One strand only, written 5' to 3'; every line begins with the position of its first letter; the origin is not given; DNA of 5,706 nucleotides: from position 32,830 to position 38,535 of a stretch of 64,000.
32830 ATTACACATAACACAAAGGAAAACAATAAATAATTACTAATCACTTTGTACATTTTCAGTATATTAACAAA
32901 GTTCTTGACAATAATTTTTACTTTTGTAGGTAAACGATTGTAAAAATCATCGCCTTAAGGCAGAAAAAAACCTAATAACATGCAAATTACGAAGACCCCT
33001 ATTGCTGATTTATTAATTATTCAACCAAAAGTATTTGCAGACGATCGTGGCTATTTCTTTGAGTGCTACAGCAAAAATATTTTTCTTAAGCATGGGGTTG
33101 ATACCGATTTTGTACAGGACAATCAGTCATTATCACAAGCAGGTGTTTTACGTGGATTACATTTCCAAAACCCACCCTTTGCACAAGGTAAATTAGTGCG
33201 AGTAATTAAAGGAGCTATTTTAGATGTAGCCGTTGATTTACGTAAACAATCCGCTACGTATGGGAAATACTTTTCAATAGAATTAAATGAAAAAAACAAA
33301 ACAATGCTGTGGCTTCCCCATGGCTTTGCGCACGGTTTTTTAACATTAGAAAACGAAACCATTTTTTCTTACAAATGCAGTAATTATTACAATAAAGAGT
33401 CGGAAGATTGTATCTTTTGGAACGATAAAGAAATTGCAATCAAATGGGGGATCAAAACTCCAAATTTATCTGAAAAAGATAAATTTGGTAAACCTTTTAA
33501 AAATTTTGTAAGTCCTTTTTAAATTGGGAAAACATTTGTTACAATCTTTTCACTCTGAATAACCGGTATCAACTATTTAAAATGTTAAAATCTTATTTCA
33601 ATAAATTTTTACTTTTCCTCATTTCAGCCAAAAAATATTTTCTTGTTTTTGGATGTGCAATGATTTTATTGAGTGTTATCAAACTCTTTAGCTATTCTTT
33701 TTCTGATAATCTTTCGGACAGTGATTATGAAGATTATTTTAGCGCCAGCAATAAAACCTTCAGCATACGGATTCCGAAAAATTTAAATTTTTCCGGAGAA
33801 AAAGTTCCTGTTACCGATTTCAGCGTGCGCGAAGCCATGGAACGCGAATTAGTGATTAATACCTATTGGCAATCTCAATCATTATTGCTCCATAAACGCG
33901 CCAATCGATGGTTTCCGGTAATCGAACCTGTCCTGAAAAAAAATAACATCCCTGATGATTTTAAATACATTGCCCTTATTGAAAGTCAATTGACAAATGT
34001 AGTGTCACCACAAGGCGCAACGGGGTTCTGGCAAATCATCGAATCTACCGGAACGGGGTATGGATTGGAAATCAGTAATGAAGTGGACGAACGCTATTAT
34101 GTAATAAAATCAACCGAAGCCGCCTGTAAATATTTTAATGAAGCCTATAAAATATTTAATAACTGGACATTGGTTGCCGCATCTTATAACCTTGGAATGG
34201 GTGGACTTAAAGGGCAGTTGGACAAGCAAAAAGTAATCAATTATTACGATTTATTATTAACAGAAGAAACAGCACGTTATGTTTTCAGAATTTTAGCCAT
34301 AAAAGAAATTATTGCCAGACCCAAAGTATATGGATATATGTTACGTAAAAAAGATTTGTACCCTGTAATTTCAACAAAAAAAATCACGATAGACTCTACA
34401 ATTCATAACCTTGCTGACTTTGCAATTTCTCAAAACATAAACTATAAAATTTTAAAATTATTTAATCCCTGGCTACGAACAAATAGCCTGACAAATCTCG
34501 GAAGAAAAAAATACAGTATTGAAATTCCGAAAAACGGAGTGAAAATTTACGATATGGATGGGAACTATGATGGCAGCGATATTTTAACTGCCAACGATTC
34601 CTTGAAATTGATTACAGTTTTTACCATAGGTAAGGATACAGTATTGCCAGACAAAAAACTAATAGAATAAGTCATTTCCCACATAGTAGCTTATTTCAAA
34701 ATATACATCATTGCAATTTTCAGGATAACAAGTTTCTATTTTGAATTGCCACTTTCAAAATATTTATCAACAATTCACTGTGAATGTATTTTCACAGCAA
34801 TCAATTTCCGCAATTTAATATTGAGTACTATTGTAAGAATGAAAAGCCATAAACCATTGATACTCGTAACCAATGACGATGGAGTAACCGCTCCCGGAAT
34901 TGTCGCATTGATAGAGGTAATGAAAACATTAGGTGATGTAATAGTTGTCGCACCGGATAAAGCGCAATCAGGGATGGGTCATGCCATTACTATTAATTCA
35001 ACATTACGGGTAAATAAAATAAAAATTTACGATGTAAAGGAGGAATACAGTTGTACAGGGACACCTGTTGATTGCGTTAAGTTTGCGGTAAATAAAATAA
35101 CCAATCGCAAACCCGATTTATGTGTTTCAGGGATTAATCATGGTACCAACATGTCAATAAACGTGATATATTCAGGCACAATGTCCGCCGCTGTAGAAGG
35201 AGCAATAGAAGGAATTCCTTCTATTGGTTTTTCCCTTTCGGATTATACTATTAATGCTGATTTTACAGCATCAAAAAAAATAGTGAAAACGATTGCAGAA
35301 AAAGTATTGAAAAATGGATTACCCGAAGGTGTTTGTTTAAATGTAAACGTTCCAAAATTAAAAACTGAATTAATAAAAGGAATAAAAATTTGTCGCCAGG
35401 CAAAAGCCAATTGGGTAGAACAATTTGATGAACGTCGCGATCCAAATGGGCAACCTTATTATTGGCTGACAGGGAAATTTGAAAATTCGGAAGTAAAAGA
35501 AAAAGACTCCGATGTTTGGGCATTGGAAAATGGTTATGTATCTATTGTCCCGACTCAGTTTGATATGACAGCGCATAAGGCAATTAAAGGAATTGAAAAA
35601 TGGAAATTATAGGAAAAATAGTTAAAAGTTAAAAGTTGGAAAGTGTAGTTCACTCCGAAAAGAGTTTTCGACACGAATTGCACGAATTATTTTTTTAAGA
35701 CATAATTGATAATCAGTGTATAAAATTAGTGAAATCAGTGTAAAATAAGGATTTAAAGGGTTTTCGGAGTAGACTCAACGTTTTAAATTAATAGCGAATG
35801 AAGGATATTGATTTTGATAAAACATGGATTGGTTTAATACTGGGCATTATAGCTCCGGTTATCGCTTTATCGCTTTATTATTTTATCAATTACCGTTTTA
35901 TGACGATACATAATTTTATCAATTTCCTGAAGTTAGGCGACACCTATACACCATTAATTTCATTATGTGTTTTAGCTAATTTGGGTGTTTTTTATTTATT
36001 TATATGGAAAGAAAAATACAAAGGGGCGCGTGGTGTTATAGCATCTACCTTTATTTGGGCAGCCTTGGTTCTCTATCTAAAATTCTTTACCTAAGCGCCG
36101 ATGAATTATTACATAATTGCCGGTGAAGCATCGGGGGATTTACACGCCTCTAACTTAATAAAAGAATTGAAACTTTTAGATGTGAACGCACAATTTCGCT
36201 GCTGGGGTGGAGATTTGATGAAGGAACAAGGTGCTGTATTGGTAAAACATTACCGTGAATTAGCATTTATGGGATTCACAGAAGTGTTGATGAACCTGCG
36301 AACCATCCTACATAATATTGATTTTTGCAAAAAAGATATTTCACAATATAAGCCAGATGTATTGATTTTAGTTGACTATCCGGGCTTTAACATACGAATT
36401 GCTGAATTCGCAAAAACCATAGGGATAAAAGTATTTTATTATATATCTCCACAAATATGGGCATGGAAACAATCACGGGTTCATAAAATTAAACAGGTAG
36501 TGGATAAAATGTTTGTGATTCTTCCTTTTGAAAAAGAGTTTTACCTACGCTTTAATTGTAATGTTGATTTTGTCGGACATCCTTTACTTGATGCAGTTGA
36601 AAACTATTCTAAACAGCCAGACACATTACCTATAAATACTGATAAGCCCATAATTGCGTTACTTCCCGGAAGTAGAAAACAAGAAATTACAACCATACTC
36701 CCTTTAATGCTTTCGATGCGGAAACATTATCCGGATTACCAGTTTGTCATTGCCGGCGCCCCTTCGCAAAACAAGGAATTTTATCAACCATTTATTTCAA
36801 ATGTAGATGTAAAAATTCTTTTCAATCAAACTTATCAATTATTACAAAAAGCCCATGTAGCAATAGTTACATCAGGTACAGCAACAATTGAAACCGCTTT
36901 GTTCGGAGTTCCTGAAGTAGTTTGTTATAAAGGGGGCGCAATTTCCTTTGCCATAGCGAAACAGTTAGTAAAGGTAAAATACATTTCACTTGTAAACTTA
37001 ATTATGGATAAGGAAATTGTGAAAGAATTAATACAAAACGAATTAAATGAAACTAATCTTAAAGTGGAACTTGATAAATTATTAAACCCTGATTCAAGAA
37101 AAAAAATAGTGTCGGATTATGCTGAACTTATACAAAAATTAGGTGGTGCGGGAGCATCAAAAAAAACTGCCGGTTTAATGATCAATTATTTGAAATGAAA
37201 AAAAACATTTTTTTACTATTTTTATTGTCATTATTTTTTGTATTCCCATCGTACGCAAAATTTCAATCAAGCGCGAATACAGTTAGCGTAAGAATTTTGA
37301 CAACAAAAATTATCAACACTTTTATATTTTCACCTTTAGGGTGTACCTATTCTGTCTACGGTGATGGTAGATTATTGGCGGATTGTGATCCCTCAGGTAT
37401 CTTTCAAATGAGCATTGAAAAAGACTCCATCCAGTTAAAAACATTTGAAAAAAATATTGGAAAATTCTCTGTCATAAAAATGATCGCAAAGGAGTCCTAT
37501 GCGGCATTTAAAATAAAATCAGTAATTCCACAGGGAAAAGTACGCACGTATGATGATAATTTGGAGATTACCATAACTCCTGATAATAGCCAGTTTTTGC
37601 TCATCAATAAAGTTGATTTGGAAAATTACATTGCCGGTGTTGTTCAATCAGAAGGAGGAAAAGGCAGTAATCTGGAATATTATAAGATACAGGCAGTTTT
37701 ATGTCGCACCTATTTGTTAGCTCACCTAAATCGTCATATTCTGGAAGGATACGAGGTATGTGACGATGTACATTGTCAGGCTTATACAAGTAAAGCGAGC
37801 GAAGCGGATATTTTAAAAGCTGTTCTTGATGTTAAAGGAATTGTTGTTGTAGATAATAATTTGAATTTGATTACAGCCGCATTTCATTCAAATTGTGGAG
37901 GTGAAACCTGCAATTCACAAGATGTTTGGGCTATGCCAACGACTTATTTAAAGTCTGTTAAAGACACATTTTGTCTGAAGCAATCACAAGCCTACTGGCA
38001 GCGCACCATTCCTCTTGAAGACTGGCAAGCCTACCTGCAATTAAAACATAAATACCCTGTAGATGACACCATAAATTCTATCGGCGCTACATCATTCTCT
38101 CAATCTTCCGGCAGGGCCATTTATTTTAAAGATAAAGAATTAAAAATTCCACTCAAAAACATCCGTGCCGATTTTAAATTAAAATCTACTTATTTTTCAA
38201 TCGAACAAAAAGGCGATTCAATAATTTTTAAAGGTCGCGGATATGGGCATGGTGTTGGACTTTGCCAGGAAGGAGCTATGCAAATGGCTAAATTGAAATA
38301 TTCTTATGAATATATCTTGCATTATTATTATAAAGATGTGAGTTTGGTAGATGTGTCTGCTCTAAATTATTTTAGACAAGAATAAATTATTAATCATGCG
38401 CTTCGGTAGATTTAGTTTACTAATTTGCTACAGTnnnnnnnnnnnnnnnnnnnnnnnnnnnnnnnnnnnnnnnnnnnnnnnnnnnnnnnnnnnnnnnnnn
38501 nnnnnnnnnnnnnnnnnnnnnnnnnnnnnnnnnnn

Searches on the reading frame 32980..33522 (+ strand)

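Call 70: search_protein_families(library=pfam, proteins=[window:32980-33522:+], max_evalue=0.00001)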
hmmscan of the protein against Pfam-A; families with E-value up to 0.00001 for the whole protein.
window:32980-33522:+ (180 aa): 1 family
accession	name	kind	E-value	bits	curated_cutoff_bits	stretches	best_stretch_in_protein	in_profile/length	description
PF00908.23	dTDP_sugar_isom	-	3.6e-71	238.7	27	1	5-174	1-167/168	dTDP-4-dehydrorhamnose 3,5-epimerase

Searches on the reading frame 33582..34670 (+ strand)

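Call 70: search_protein_families(library=pfam, proteins=[window:33582-34670:+], max_evalue=0.00001)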
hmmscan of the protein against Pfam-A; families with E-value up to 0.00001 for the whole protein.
window:33582-34670:+ (362 aa): 1 family
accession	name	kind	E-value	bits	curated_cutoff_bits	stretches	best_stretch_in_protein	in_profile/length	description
PF01464.25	SLT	-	4.5e-18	65.4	21.3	1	117-217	7-109/117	Transglycosylase SLT domain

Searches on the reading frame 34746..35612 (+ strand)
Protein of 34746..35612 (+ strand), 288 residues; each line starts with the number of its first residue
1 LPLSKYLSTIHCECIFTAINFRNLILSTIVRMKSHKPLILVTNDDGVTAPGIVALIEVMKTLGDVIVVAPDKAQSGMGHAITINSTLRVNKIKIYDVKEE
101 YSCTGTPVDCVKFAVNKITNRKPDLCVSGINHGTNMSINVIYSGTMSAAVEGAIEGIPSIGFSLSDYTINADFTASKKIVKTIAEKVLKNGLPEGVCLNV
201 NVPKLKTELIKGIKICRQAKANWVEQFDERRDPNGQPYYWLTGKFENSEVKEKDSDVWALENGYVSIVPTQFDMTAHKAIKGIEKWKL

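Call 70: search_protein_families(library=pfam, proteins=[window:34746-35612:+], max_evalue=0.00001)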
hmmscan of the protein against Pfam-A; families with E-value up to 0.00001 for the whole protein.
window:34746-35612:+ (288 aa): 1 family
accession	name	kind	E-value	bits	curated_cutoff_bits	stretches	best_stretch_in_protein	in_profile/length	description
PF01975.23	SurE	-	3.7e-67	226.2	22.1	1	39-224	1-188/189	Survival protein SurE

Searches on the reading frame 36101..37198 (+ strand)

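Call 70: search_protein_families(library=pfam, proteins=[window:36101-37198:+], max_evalue=0.00001)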
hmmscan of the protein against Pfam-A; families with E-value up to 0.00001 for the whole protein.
window:36101-37198:+ (365 aa): 1 family
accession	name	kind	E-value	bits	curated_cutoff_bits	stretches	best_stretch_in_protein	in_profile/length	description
PF02684.21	LpxB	-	3.8e-95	319.4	22.6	1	4-356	2-367/374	Lipid-A-disaccharide synthetase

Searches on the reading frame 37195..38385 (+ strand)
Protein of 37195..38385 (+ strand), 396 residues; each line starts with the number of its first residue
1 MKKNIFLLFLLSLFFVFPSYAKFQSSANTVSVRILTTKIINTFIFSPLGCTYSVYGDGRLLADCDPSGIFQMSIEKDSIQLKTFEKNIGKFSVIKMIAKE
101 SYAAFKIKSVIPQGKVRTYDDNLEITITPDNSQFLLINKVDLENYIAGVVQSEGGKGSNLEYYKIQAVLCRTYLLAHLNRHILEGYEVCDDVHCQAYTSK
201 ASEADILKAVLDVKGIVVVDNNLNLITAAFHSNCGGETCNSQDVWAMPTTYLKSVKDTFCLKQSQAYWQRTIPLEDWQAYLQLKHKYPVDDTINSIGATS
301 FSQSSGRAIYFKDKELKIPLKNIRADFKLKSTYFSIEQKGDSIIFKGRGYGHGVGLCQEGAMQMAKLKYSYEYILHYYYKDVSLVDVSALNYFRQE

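Call 27: search_protein_families(library=pfam, proteins=[window:37195-38385:+], max_evalue=0.01)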
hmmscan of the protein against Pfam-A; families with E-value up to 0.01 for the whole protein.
window:37195-38385:+ (396 aa): 1 family
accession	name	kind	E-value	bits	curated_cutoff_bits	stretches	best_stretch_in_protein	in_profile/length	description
PF08486.15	SpoIID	-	2.2e-18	67.1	23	1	131-218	2-95/97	Stage II sporulation protein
